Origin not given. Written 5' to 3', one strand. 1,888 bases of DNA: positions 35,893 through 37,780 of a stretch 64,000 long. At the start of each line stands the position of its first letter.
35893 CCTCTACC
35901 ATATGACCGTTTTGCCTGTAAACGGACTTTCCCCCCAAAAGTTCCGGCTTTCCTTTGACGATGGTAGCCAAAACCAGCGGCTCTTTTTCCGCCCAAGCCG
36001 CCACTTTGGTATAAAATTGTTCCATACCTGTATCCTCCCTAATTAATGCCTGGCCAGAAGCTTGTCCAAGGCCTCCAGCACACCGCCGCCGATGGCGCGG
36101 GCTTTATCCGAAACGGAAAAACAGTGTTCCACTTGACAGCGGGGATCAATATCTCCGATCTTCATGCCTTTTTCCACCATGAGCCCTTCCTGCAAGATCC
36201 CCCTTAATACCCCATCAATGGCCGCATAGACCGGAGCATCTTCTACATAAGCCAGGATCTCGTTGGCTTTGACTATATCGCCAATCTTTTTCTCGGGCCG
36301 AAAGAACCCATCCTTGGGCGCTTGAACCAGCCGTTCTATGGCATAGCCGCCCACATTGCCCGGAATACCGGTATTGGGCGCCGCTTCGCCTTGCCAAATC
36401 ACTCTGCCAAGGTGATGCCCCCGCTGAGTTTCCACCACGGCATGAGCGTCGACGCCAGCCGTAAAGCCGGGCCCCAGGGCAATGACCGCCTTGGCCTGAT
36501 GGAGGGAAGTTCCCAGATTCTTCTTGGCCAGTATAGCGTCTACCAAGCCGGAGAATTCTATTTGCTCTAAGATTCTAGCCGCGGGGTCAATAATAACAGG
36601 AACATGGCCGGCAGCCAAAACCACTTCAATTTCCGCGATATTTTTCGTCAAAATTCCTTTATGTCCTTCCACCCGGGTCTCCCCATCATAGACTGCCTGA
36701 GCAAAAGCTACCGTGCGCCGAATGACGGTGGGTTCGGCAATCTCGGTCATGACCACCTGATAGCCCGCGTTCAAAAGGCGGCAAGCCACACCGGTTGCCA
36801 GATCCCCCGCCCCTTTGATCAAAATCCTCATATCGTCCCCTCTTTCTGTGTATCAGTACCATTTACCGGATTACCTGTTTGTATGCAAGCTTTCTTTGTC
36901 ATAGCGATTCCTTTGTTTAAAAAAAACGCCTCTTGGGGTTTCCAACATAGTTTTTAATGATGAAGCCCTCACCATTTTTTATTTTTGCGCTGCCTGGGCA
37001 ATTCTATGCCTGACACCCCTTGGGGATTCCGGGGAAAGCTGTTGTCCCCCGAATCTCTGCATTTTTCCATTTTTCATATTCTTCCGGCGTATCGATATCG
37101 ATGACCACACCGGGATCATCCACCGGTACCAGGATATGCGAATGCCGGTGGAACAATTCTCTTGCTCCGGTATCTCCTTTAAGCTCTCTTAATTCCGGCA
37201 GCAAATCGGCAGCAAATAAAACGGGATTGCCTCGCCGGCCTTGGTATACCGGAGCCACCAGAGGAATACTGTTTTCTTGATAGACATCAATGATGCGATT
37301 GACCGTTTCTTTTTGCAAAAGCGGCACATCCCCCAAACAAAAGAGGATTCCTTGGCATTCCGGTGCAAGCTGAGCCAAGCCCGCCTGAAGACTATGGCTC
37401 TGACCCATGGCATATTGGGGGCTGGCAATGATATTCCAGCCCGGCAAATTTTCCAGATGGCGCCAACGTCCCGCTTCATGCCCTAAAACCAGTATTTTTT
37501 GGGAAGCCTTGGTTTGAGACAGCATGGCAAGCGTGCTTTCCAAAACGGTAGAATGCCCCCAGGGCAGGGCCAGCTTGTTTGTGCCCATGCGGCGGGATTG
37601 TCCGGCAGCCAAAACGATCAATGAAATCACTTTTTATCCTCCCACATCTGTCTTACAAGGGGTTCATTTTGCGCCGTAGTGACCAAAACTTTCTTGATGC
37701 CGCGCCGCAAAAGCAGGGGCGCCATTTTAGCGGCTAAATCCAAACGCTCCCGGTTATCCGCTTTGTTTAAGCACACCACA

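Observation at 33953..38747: Selenium-dependent molybdenum hydroxylase maturation cluster (ModE-like, yqeC, mocA, yqeB, xdhC, MoCF-binding) without a hydroxylase catalytic subunit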

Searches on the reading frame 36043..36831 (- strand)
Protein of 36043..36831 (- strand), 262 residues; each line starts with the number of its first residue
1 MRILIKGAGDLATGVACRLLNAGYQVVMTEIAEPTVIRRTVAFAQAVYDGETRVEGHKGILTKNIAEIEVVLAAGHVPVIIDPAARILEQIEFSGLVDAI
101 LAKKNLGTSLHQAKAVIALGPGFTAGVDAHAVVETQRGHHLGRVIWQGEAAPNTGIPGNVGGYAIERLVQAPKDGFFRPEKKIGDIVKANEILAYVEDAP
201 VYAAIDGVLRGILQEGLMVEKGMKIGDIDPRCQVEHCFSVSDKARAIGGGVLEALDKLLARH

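Call 3: search_protein_families(library=ncbifam, proteins=[window:36043-36831:-])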
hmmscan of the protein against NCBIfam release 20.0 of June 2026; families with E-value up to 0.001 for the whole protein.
window:36043-36831:- (262 aa): 1 family
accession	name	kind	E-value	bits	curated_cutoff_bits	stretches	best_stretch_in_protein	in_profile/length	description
TIGR03309.1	matur_yqeB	equivalog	5.8e-108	360.2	220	1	3-255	1-253/256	selenium-dependent molybdenum cofactor biosynthesis protein YqeB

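Call 4: search_protein_families(library=pfam, proteins=[window:36043-36831:-])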
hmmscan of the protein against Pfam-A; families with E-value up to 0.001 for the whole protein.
window:36043-36831:- (262 aa): 0 families

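Call 8: find_encoding_contigs(protein=window:36043-36831:-, flank=10000, max_places=8)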
Protein window:36043-36831:- (262 aa): 1 contig read that carries it; 1 place shown.
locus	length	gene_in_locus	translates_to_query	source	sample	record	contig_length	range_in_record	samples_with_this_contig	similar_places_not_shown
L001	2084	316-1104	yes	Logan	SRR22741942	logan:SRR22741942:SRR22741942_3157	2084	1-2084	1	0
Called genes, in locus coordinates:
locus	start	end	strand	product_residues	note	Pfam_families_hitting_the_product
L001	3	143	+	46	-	?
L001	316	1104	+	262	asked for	-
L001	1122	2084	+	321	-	?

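Call 38: list_cluster_members(proteins=[P0001, window:36043-36831:-, window:37627-38394:-, window:34976-36025:-])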
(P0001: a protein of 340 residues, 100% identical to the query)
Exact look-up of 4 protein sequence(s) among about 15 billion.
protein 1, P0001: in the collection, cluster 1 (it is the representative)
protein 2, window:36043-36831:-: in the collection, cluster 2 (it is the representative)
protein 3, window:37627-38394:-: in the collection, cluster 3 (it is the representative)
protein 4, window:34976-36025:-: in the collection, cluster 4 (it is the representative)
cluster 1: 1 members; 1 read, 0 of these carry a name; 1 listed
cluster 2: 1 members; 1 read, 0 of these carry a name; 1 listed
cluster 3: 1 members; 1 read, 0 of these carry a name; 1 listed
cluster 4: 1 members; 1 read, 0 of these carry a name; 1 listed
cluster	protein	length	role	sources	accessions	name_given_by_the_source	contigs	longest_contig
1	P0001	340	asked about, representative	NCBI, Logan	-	-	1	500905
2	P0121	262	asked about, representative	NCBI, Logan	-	-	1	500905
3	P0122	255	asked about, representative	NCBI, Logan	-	-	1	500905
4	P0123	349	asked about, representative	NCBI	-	-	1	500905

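Call 46: find_related_loci(query=A3, collection=metagenome_contigs, flank=10000)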
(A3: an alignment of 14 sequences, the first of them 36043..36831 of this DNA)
Query A3 (262 aa) in metagenome_contigs; peptide patterns used: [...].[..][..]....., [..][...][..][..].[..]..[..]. (x = any residue, [..] = any of these).
600 stretches matched a pattern (row limit reached: there are more); 579 encode a relative of the query (tblastn E <= 1e-3); the best 80 are kept; 80 distinct loci.
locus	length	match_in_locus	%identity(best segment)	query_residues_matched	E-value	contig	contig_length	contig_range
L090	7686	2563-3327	62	1-255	6e-101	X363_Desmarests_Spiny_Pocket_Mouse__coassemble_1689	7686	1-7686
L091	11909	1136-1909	57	1-258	5e-98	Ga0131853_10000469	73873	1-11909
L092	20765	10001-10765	58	1-255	4e-95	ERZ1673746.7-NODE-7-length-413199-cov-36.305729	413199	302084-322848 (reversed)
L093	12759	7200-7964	58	1-255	8e-95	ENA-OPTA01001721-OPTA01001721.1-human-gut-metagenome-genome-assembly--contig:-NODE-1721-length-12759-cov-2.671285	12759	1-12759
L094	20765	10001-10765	59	3-258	2e-94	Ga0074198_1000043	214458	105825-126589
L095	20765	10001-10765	58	1-255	3e-94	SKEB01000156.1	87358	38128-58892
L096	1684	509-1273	58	1-255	8e-100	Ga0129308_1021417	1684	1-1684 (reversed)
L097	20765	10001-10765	57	1-255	5e-94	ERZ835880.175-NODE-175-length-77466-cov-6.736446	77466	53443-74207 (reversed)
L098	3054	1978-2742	57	1-255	1e-95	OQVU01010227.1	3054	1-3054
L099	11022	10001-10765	57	1-255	6e-94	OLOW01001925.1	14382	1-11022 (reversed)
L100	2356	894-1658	57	1-255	5e-97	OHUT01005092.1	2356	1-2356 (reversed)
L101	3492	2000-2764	55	1-255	1e-93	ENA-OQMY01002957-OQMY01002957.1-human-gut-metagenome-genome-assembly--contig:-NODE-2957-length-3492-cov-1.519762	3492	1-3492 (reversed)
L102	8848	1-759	55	3-255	3e-92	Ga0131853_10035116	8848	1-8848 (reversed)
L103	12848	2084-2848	58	1-255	2e-92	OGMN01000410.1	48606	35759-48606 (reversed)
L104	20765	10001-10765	58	1-255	2e-92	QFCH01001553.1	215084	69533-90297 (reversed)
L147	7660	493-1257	55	1-255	3e-85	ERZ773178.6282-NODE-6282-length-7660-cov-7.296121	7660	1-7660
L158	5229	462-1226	55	1-255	1e-84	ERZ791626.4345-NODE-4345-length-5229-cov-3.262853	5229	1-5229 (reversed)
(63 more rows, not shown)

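Call 49: search_protein_families(library=ncbifam, proteins=[L095:4405-5844:+, L158:1240-2301:+, L093:3181-6171:+, L097:2965-4296:+, L095:844-2046:-, L147:2373-3512:-, L095:2078-2713:-], max_evalue=1e-10)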
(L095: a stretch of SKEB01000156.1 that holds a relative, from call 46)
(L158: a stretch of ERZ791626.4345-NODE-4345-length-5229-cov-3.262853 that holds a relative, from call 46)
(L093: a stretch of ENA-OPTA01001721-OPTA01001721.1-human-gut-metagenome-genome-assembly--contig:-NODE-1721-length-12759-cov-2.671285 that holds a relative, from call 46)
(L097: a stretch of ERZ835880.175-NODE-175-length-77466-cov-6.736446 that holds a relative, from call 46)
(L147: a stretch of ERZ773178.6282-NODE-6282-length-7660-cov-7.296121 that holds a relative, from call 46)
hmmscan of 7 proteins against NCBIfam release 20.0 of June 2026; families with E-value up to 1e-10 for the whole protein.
L095:4405-5844:+ (480 aa): 5 families
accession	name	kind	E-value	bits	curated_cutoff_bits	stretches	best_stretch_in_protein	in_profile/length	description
TIGR03173.1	pbuX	subfamily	1.4e-104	350.1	414.15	1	32-472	2-407/407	xanthine permease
TIGR00801.1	ncs2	superfamily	1.5e-92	310.7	291.8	1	23-470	2-415/415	NCS2 family nucleobase:cation symporter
NF007995.0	PRK10720.1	equivalog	1e-37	130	477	1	22-416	11-376/429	uracil permease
TIGR03616.1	RutG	equivalog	3.9e-28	98.3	758.65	1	61-405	52-384/429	pyrimidine utilization transport protein G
NF037981.1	NCS2_1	subfamily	2.5e-15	56.2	40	1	60-431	33-399/419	purine/pyrimidine permease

L158:1240-2301:+ (354 aa): 8 families
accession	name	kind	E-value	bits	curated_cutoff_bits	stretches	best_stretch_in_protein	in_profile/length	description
TIGR00476.1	selD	equivalog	1.1e-121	405.8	125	1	15-321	1-310/311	selenide, water dikinase SelD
NF002098.0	PRK00943.1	equivalog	8.8e-105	350.4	299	1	9-348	1-340/347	selenide, water dikinase SelD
NF010705.0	PRK14105.1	equivalog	3.6e-56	190.5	291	1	10-273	2-280/345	selenide, water dikinase SelD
TIGR04369.1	fusion_not_SelD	hypoth_equivalog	1.6e-43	148.9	700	1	9-328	344-692/701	oxidoreductase/SelD-related fusion protein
TIGR01379.1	thiL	equivalog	4.5e-19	68.6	184.15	1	56-271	24-246/320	thiamine-phosphate kinase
NF004351.0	PRK05731.1-4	equivalog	6.5e-15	55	324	1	83-266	70-252/321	thiamine-phosphate kinase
TIGR03267.1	methan_mark_2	hypoth_equivalog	6.8e-14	51.6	365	1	34-262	24-247/323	methanogenesis marker 2 protein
TIGR04049.1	AIR_rel_sll0787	hypoth_equivalog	8.6e-14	51.3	321.3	1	56-272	43-251/318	sll0787 family AIR synthase-like protein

L093:3181-6171:+ (997 aa): 24 families
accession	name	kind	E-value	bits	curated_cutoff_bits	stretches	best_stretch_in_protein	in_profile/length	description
TIGR03315.1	Se_ygfK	equivalog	0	1386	835.3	1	2-996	1-1012/1012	putative selenate reductase subunit YgfK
NF009410.0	PRK12771.1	subfamily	9.8e-99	331.4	516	1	433-853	34-461/566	NAD(P)-binding protein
NF009454.0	PRK12814.1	equivalog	2.9e-84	283.6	916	1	443-833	99-496/657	putative NADPH-dependent glutamate synthase small subunit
NF009414.0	PRK12778.1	equivalog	1.1e-73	248.8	1103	1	442-833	332-745/752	bifunctional dihydroorotate dehydrogenase B NAD binding subunit/NADPH-dependent glutamate synthase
NF009415.0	PRK12779.1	equivalog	2.6e-66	224.2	1519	1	449-840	210-629/944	putative bifunctional glutamate synthase subunit beta/2-polyprenylphenol hydroxylase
TIGR01316.1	gltA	equivalog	1.1e-65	222.3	471.75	1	446-833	35-445/449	NADPH-dependent glutamate synthase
NF010590.0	PRK13984.1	equivalog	2.5e-58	197.7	946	1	442-833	193-602/611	putative oxidoreductase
TIGR01318.1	gltD_gamma_fam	subfamily_domain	1.4e-57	195.3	482.95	1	442-834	43-462/467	glutamate synthase, small subunit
NF009413.0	PRK12775.1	equivalog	1.2e-56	192.1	1895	1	442-887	334-801/1006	putative trifunctional 2-polyprenylphenol hydroxylase/glutamate synthase subunit beta/ferritin domain-containing protein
TIGR01317.1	GOGAT_sm_gam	subfamily_domain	5.2e-51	174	447.7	1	428-687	30-306/485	glutamate synthase small subunit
NF009408.0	PRK12769.1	equivalog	1.5e-49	168.7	1003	1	449-835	236-649/659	formate-dependent uric acid utilization protein AegA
NF009409.0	PRK12770.1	subfamily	5.5e-47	160.6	343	1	536-833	16-346/360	putative glutamate synthase subunit beta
NF009451.0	PRK12809.1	equivalog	1.4e-37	129.3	1154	1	447-834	217-631/639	formate-dependent uric acid utilization protein YgfT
NF045663.1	diclust_near_Sec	equivalog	4.1e-33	114.5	530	1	447-647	18-202/759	pyridine nucleotide-disulfide oxidoreductase/dicluster-binding protein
TIGR01292.1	TRX_reduct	equivalog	3.2e-17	62.3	343.45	1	541-833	3-296/300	thioredoxin-disulfide reductase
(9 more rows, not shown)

L097:2965-4296:+ (444 aa): 23 families
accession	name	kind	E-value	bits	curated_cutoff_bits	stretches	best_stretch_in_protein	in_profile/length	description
NF005540.0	PRK07203.1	equivalog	7.3e-207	687.3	444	1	1-442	1-443/444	putative aminohydrolase SsnA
TIGR03314.1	Se_ssnA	subfamily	8.5e-190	631.3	455.5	1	2-441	1-441/441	putative selenium metabolism protein SsnA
NF004701.0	PRK06038.1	equivalog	3.8e-75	253.2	609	1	3-442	7-431/432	N-ethylammeline chlorohydrolase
NF006252.0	PRK08393.1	equivalog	7.5e-61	206.4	617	1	23-436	22-422/424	N-ethylammeline chlorohydrolase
NF005557.0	PRK07228.1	equivalog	1.8e-59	201.6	522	1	3-442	4-442/445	5'-deoxyadenosine deaminase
NF006549.0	PRK09045.1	equivalog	4.2e-51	174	540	1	7-435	15-437/444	TRZ/ATZ family hydrolase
NF004995.0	PRK06380.1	subfamily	9.3e-51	173.1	567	1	5-427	6-413/418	metal-dependent hydrolase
NF006055.0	PRK08203.1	equivalog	2e-48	165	532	1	3-439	8-452/455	8-oxoguanine deaminase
NF006056.0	PRK08204.1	subfamily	5.7e-38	130.8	391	1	3-441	6-444/449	hypothetical protein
NF012037.0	PRK15493.1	equivalog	1.2e-37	129.8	779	1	6-430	7-426/435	bifunctional S-methyl-5'-thioadenosine deaminase/S-adenosylhomocysteine deaminase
NF009059.0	PRK12393.1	equivalog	6.3e-33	114.2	543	1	26-439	33-457/460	amidohydrolase family protein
NF005211.0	PRK06687.1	equivalog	6.5e-31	107.5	703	1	8-417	8-413/419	TRZ/ATZ family protein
NF006679.0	PRK09228.1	subfamily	4.4e-26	91.6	351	1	14-385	24-394/433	guanine deaminase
TIGR02022.1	hutF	equivalog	5.9e-26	91.2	413.05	1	41-424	33-442/455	formimidoylglutamate deiminase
TIGR02967.1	guan_deamin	equivalog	1.4e-25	90.1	375.4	1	18-379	3-363/401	guanine deaminase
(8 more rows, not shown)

L095:844-2046:- (401 aa): 15 families
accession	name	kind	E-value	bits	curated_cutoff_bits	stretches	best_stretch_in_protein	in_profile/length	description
TIGR03528.1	2_3_DAP_am_ly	equivalog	1.9e-192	639.2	532.25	1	4-398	2-396/396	diaminopropionate ammonia-lyase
TIGR01747.1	diampropi_NH3ly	subfamily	3.3e-184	612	274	1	22-397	2-376/376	diaminopropionate ammonia-lyase family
NF006058.0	PRK08206.1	equivalog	9.7e-175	580.9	276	1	3-400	5-398/402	diaminopropionate ammonia-lyase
TIGR01127.1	ilvA_1Cterm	equivalog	1.1e-21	77.2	378.75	1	113-330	47-246/380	threonine ammonia-lyase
NF006094.0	PRK08246.1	subfamily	1.5e-18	67.3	331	1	110-332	64-265/310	serine/threonine dehydratase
NF006674.0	PRK09224.1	subfamily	1.5e-18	66.8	577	1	108-317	67-259/508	threonine ammonia-lyase IlvA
NF006390.0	PRK08639.1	equivalog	3.9e-18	65.6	421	1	107-319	66-264/418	threonine ammonia-lyase IlvA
TIGR01124.1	ilvA_2Cterm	equivalog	3.8e-17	62.1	411.3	1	108-316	59-250/499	threonine ammonia-lyase, biosynthetic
NF002823.0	PRK02991.1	equivalog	2.7e-14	52.8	246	1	82-389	128-430/444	D-serine ammonia-lyase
NF009130.0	PRK12483.1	subfamily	3.6e-14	52.3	801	1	113-317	84-271/521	threonine ammonia-lyase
NF005292.0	PRK06815.1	equivalog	5.4e-14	52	371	1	108-331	63-269/320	threonine/serine dehydratase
NF004771.0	PRK06110.1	equivalog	2e-13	50.1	317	1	113-330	69-267/323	threonine dehydratase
TIGR02079.1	THD1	equivalog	4.1e-13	48.9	440.55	1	107-283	57-222/410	threonine ammonia-lyase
NF004996.0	PRK06381.1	equivalog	1.2e-12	47.5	266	1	113-249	62-189/319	threonine synthase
NF005600.0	PRK07334.1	equivalog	4.4e-12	45.3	496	1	117-348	79-286/408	threonine ammonia-lyase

L147:2373-3512:- (380 aa): 17 families
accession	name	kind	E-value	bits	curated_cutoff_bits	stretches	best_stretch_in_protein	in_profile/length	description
TIGR01977.1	am_tr_V_EF2568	hypoth_equivalog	7.3e-116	387.3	377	1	4-378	1-375/376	cysteine desulfurase family protein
NF040779.1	Sec_lyase_SclA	exception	5.4e-109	364.5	525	1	4-378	1-375/378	selenocysteine lyase SclA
TIGR01979.1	sufS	subfamily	1.2e-66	225.2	475.1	1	3-377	19-396/403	SufS family cysteine desulfurase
NF041166.1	f2_encap_cargo1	exception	8.5e-52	177.1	800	1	4-379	247-623/623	family 2A encapsulin nanocompartment cargo protein cysteine desulfurase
TIGR03392.1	FeS_syn_CsdA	equivalog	8.1e-47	160.2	493.6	1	3-377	17-390/398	cysteine desulfurase CsdA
NF008126.0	PRK10874.1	equivalog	5.7e-46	157.4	607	1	3-377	20-393/401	cysteine desulfurase CsdA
NF006791.0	PRK09295.1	equivalog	3.5e-44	151.5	661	1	4-377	25-399/406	cysteine desulfurase SufS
TIGR03402.1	FeS_nifS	equivalog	1.7e-39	135.7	530.75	1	4-377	1-367/379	cysteine desulfurase NifS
TIGR01976.1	am_tr_V_VC1184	hypoth_equivalog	3.6e-37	128.6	352.35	1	2-375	18-400/401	cysteine desulfurase-like protein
TIGR03235.1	DNA_S_dndA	equivalog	2.3e-32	112.7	480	1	5-322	1-308/353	cysteine desulfurase DndA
NF010611.0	PRK14012.1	equivalog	1.8e-31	109.5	548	1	3-376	6-375/406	IscS subfamily cysteine desulfurase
TIGR02006.1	IscS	equivalog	4.2e-29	101.8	643.2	1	3-374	4-369/402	IscS subfamily cysteine desulfurase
TIGR03403.1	nifS_epsilon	equivalog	5.1e-26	91.4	587.7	1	4-341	1-325/382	NifS family cysteine desulfurase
NF002806.0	PRK02948.1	subfamily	6.1e-23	81.4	304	1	4-219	2-218/381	IscS subfamily cysteine desulfurase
TIGR04343.1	egtE_PLP_lyase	equivalog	3.3e-22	78.8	400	1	39-300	46-298/370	ergothioneine biosynthesis PLP-dependent enzyme EgtE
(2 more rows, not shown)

L095:2078-2713:- (212 aa): 0 families

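Call 70: search_solved_structures(query=window:36043-36831:-, max_evalue=1)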
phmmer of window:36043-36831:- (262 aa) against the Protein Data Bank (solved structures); distinct sequences matched with E-value up to 1: 4.
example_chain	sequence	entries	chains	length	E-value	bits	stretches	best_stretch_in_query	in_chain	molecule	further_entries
9fbd_A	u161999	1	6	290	0.075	16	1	2-45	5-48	3-hydroxybutyryl-CoA dehydrogenase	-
1gqq_A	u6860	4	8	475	0.1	15.6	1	6-64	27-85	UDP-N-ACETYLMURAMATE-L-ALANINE LIGASE | UDP-N-acetylmuramate--alanine ligase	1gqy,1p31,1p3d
6p62_L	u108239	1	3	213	0.68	12.8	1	2-51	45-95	Rabbit monoclonal antibody E70 kappa chain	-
4io2_A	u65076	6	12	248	0.99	12.3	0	12-66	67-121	Glutamate receptor 1 | AvGluR1 ligand binding domain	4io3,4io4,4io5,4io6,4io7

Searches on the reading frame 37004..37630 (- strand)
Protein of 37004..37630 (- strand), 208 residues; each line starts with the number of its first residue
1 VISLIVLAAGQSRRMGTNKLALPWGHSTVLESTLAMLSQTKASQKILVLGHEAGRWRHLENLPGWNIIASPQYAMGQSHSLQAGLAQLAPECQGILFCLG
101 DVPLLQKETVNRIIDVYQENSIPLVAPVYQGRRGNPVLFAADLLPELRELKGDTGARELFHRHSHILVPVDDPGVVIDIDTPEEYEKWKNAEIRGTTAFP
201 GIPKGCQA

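Call 3: search_protein_families(library=ncbifam, proteins=[window:37004-37630:-])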
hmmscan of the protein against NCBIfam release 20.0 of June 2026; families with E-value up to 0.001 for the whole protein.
window:37004-37630:- (208 aa): 27 families (the best 25 are shown)
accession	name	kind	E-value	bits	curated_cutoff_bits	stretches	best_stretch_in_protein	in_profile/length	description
TIGR03310.1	matur_MocA_YgfJ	equivalog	6e-53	179.6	186.45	1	4-188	2-188/188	molybdenum cofactor cytidylyltransferase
NF045665.1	NTPtran_DVU1551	equivalog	2.4e-37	128.8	315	1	3-190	2-191/359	DVU_1551 family NTP transferase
TIGR03202.1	pucB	equivalog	1.6e-35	122.5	235.05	1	5-185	4-192/192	xanthine dehydrogenase accessory protein PucB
NF045782.1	NicBOxredNboR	equivalog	1.4e-17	64.1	260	1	4-185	11-202/206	nicotine blue oxidoreductase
NF002741.0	PRK02726.1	equivalog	4e-11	42.9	179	1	2-189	8-195/200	molybdenum cofactor guanylyltransferase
NF010940.0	PRK14360.1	equivalog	7e-11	41.3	602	1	1-121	1-123/452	bifunctional UDP-N-acetylglucosamine diphosphorylase/glucosamine-1-phosphate N-acetyltransferase GlmU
TIGR01173.1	glmU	equivalog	2.4e-10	39.8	366.85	1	3-125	2-125/452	bifunctional UDP-N-acetylglucosamine diphosphorylase/glucosamine-1-phosphate N-acetyltransferase GlmU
NF010935.0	PRK14355.1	equivalog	3.2e-10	39.2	718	1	2-121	4-125/459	bifunctional UDP-N-acetylglucosamine diphosphorylase/glucosamine-1-phosphate N-acetyltransferase GlmU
TIGR02665.1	molyb_mobA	equivalog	5.6e-10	39.5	151.85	1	2-184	1-184/186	molybdenum cofactor guanylyltransferase MobA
NF010933.0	PRK14353.1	equivalog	6.3e-10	38.2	505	1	3-120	7-127/453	bifunctional UDP-N-acetylglucosamine diphosphorylase/glucosamine-1-phosphate N-acetyltransferase GlmU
NF010932.0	PRK14352.1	equivalog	6.9e-10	38.2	611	1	3-120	8-129/488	bifunctional UDP-N-acetylglucosamine diphosphorylase/glucosamine-1-phosphate N-acetyltransferase GlmU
NF053639.1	Mfer334_fam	equivalog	4e-09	36.6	260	1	5-120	3-129/209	pseudomurein biosynthesis protein PmurB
NF001457.0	PRK00317.1-3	equivalog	4.8e-09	36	164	1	3-130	3-127/200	molybdenum cofactor guanylyltransferase MobA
NF010934.1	PRK14354.1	equivalog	1.7e-08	33.5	450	1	5-121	3-119/447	bifunctional UDP-N-acetylglucosamine diphosphorylase/glucosamine-1-phosphate N-acetyltransferase GlmU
TIGR00453.1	ispD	equivalog_domain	3.1e-07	30.1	181.3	1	4-121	2-121/219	2-C-methyl-D-erythritol 4-phosphate cytidylyltransferase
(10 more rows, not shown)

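Call 4: search_protein_families(library=pfam, proteins=[window:37004-37630:-])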
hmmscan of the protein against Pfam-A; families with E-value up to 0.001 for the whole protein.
window:37004-37630:- (208 aa): 2 families
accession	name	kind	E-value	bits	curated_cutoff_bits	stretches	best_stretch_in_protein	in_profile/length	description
PF12804.13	NTP_transf_3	-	3.7e-37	128.4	27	1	5-165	2-159/160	MobA-like NTP transferase domain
PF01128.25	IspD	-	9.7e-07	29.2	27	1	3-121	2-123/221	2-C-methyl-D-erythritol 4-phosphate cytidylyltransferase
